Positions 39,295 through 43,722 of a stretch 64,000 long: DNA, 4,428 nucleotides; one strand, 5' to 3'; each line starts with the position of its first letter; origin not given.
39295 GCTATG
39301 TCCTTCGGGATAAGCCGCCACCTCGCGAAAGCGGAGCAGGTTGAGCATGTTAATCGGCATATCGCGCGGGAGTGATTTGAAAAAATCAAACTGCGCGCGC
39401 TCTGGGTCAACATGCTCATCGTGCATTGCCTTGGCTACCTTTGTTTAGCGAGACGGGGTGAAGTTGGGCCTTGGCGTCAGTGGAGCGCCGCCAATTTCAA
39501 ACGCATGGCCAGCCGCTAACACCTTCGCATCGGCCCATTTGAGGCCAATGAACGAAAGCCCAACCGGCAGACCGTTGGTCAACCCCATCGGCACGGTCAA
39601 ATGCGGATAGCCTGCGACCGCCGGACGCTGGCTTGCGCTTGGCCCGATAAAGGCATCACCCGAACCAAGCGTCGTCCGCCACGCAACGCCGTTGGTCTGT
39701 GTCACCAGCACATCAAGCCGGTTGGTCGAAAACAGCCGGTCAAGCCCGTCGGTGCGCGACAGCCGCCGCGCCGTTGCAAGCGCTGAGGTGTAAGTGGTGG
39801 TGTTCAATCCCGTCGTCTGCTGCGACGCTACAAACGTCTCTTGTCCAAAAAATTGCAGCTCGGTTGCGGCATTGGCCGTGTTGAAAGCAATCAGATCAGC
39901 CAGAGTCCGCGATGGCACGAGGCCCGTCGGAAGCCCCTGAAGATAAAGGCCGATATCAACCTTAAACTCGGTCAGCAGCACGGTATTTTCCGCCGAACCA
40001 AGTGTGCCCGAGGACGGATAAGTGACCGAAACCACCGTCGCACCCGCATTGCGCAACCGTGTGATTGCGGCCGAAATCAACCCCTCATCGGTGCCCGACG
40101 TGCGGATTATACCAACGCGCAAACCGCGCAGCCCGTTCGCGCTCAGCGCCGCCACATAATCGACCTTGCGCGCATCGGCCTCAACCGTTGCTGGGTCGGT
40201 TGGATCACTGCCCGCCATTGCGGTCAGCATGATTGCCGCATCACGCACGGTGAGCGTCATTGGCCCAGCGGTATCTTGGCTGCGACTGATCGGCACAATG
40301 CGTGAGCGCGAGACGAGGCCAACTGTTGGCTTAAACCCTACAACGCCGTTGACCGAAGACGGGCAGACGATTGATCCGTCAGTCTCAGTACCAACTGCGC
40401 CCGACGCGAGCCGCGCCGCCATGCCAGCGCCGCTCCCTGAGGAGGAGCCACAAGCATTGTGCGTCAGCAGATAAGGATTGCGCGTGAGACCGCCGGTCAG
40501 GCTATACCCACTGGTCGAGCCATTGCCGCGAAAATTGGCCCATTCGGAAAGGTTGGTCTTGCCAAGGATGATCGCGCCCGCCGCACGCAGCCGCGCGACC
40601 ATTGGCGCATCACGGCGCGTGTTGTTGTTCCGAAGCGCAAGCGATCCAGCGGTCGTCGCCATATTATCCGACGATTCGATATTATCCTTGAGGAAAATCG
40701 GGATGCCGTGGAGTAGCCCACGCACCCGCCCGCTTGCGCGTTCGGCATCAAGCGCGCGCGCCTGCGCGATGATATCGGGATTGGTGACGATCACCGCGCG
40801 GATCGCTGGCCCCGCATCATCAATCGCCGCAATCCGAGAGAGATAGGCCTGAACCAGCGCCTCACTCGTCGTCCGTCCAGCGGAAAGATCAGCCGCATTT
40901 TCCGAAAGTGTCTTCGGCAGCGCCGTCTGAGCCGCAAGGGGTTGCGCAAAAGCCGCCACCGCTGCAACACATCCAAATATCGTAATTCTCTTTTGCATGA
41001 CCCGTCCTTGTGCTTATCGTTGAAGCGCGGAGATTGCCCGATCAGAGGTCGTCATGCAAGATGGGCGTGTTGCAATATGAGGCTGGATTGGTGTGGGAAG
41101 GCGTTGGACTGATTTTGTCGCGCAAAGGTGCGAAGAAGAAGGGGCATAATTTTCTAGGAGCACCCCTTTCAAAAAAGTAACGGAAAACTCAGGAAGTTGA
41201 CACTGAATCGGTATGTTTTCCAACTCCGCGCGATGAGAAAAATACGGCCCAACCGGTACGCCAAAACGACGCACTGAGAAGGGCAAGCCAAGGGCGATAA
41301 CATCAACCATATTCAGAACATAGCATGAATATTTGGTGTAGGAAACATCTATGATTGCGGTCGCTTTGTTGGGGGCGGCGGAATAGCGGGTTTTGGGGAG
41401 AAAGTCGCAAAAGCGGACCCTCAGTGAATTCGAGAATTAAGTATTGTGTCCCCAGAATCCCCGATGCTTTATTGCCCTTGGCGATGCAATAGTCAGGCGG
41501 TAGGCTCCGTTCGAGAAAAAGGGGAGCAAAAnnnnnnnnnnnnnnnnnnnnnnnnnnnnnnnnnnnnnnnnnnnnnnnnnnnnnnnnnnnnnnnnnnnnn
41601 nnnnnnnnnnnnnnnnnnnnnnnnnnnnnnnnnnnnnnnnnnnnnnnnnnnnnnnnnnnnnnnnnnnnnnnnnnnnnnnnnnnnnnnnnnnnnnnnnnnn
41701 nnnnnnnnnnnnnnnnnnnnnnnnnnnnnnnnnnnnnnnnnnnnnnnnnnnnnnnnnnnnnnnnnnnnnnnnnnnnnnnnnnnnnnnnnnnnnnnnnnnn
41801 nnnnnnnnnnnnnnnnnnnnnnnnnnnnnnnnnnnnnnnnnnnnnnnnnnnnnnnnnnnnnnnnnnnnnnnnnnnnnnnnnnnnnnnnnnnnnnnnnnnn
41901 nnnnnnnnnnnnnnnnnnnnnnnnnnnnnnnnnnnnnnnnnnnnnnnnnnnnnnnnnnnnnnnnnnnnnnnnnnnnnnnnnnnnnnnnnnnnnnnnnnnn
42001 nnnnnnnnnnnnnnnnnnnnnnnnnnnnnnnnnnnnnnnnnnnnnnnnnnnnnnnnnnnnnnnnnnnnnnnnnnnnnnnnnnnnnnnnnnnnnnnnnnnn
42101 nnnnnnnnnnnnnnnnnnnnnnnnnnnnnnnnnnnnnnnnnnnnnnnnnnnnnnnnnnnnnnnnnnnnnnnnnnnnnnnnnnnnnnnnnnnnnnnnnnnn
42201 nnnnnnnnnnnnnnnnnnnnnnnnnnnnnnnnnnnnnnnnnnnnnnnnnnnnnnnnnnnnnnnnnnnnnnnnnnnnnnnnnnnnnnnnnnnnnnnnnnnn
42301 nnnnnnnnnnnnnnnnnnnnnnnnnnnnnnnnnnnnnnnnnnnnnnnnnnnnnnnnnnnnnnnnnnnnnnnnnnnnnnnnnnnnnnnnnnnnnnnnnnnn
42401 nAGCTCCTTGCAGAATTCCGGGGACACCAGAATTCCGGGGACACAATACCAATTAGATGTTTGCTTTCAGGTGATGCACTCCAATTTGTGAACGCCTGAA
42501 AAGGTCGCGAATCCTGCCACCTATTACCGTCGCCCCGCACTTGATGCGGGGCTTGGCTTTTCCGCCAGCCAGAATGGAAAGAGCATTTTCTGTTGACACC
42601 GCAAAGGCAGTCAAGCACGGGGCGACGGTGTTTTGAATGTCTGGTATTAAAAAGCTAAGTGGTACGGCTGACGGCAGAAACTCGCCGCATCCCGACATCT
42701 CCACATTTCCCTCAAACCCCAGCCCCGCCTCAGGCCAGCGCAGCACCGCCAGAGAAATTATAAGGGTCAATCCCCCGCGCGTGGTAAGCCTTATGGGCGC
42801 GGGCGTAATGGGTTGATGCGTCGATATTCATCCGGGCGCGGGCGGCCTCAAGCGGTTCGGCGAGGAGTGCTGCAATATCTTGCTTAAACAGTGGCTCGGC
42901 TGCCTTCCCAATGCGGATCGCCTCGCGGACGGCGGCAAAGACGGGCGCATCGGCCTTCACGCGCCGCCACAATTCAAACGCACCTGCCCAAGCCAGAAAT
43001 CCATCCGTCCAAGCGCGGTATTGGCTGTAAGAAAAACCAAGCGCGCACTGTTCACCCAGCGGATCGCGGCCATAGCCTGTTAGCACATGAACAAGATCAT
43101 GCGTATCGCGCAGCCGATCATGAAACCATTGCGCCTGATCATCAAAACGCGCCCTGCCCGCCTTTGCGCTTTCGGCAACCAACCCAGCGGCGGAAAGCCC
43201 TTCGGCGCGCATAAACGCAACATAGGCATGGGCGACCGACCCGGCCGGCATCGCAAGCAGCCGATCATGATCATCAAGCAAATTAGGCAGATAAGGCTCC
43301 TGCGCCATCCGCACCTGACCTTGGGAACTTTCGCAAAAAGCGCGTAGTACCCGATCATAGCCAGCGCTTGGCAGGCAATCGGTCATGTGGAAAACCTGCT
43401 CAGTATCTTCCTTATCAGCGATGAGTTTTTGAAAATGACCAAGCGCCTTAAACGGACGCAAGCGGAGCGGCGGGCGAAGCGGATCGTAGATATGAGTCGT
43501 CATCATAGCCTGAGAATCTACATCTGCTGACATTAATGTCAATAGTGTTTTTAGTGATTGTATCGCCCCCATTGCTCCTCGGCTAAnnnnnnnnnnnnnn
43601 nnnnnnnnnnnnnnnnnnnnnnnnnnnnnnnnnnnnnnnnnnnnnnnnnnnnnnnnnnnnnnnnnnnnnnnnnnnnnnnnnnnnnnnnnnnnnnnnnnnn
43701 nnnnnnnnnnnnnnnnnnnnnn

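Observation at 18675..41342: Dispersed ~180-bp LexA-box element that marks cargo-gene insertion sites: candidate SOS-linked cassette system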

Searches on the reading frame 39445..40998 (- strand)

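Call 15: search_protein_families(library=pfam, proteins=[window:39445-40998:-])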
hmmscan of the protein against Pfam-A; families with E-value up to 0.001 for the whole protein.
window:39445-40998:- (517 aa): 1 family
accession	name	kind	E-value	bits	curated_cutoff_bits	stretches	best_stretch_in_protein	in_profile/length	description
PF01425.27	Amidase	-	8.4e-87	292.5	27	1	48-494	2-445/445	Amidase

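Call 58: search_protein_families(library=ncbifam, max_evalue=0.001, proteins=[window:39445-40998:-])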
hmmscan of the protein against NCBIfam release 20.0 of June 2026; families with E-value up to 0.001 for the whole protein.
window:39445-40998:- (517 aa): 26 families (the best 25 are shown)
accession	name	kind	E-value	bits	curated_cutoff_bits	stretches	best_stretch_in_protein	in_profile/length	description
NF006006.0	PRK08137.1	equivalog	1.3e-198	661.1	534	1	11-502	16-509/529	amidase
NF005300.0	PRK06828.1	subfamily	6.1e-121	404.2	494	1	29-501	13-479/491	amidase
NF005219.0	PRK06707.1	equivalog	1.3e-88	297.7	498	1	29-501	71-525/536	amidase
NF005688.0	PRK07488.1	equivalog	8.9e-70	235.9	532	1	27-501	9-463/474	indoleacetamide hydrolase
NF008874.0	PRK11910.1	equivalog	9.3e-68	229.1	680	1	47-501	183-603/615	amidase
TIGR00132.1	gatA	equivalog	3.9e-59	200.6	481.1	1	42-501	9-461/466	Asp-tRNA(Asn)/Glu-tRNA(Gln) amidotransferase subunit GatA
NF005686.0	PRK07486.1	subfamily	9.4e-52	176.3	465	2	35-320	20-303/486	amidase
NF005565.0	PRK07235.1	subfamily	1.9e-51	175.3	545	1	89-501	81-498/506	amidase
NF005460.0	PRK07056.1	subfamily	5.6e-50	170.6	447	1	26-335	5-302/457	amidase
NF004815.0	PRK06169.1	equivalog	1.1e-49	169.2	506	2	49-326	30-302/471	amidase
NF006631.0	PRK09201.1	equivalog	3.5e-49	167.8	461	1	31-328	9-298/466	AtzE family amidohydrolase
NF005687.0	PRK07487.1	subfamily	5.5e-48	163.9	428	2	33-343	12-315/468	amidase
TIGR02715.1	amido_AtzE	subfamily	1.2e-46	159.6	425.75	1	33-300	4-261/452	AtzE family amidohydrolase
NF005450.0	PRK07042.1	equivalog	3.5e-44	151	458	1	53-326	28-295/464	amidase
NF006043.0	PRK08186.1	subfamily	7.7e-42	143.5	487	1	29-325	7-291/600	allophanate hydrolase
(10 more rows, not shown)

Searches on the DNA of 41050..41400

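Call 26: search_rna_families(source=window, start=41050, end=41400, threshold=evalue, max_evalue=10, show_alignments=2)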
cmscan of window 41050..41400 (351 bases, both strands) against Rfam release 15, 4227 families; matches with E-value up to 10: 1.
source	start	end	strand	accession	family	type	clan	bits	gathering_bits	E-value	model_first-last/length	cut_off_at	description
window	41213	41264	+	RF01087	PK-repZ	Cis-reg;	-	12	44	3.3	1-150/150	no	Pseudoknot of the regulatory region of the repZ gene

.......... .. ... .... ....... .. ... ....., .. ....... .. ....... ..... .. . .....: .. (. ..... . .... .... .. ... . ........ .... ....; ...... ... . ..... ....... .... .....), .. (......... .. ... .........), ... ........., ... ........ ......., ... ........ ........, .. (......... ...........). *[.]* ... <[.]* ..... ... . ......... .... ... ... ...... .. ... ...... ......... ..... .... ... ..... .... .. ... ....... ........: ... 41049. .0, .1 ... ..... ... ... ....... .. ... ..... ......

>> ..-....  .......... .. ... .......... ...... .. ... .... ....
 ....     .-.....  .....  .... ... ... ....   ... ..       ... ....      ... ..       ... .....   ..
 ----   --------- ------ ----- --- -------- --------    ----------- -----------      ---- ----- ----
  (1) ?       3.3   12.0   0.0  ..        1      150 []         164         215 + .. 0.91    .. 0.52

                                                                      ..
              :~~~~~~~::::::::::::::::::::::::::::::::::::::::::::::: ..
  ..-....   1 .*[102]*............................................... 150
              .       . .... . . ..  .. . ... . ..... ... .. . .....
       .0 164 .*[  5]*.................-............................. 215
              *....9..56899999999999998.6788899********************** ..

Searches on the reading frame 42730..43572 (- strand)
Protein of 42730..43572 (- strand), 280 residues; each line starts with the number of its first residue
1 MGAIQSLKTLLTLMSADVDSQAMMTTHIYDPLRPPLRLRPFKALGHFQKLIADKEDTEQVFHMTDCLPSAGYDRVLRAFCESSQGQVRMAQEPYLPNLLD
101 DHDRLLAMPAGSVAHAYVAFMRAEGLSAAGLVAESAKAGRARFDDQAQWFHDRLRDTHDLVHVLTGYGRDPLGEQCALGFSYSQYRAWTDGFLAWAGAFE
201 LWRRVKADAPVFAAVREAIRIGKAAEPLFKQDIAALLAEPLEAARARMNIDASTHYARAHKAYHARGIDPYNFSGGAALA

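Call 15: search_protein_families(library=pfam, proteins=[window:42730-43572:-])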
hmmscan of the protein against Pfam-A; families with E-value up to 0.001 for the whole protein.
window:42730-43572:- (280 aa): 1 family
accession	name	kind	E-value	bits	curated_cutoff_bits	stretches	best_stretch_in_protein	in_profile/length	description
PF05019.18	Coq4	-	5.8e-11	42.6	22.9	1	68-251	41-218/221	Coenzyme Q (ubiquinone) biosynthesis protein Coq4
